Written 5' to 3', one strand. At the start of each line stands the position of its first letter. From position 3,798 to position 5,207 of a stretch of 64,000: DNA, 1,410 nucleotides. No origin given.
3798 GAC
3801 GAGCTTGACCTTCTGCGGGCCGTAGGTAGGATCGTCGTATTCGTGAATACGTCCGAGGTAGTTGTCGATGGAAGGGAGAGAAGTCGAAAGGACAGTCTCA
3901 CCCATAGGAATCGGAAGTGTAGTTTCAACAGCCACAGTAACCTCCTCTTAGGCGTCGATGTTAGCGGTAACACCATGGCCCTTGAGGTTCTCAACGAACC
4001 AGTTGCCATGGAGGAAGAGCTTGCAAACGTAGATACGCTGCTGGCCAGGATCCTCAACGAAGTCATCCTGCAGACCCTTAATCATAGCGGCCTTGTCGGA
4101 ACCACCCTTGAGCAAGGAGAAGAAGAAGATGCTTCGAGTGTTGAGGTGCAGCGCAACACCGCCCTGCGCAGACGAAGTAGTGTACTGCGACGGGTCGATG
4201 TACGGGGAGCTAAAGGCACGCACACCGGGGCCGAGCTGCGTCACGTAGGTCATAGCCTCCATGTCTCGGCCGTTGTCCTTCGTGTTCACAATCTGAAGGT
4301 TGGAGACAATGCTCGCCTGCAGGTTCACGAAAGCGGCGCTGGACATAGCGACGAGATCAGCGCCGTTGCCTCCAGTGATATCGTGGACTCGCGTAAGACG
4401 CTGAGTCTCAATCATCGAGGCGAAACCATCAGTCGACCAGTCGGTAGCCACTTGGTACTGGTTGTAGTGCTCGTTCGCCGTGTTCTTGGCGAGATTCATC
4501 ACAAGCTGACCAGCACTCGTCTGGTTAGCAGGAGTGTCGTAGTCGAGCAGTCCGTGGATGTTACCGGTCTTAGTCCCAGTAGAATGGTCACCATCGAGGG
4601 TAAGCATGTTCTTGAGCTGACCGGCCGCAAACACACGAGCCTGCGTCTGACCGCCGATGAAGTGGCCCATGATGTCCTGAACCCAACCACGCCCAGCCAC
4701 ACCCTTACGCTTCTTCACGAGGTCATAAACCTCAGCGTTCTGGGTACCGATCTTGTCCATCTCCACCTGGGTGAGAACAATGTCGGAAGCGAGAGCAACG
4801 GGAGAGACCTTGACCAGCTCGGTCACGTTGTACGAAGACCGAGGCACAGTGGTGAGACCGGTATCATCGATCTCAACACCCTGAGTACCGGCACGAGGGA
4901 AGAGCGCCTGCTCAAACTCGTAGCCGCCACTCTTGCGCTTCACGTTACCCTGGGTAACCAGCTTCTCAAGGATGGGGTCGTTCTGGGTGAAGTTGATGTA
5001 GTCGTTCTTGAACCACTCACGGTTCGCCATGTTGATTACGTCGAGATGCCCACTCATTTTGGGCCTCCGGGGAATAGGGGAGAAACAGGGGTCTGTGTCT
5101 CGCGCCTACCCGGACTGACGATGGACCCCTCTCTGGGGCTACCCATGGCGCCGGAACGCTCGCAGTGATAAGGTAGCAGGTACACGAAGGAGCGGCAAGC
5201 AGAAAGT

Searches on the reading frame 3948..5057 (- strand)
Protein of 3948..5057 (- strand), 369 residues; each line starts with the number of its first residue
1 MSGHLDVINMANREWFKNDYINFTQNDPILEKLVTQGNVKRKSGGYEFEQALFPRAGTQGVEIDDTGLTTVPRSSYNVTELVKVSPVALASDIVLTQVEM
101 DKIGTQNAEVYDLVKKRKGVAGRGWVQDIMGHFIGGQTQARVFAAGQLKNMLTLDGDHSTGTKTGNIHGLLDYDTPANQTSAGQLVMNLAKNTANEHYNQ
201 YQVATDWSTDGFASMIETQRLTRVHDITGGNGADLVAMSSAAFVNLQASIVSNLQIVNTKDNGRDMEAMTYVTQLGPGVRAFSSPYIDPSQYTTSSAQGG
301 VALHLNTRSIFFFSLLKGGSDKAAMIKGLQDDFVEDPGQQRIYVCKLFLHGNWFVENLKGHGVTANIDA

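Call 8: search_protein_families(library=pfam, proteins=[window:3948-5057:-], max_evalue=0.01)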
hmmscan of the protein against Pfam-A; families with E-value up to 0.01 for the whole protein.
window:3948-5057:- (369 aa): 0 families

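Call 11: search_protein_families(library=phrogs, proteins=[window:3948-5057:-], max_evalue=0.01)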
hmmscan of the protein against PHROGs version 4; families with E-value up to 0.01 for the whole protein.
window:3948-5057:- (369 aa): 0 families

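Call 98: search_solved_structures(query=window:3948-5057:-, max_evalue=1)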
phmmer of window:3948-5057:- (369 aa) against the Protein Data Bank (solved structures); distinct sequences matched with E-value up to 1: 1.
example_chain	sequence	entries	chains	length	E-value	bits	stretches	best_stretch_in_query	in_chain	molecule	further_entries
9hu3_A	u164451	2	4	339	0.91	11.7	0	33-112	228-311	DNA ligase (NAD(+))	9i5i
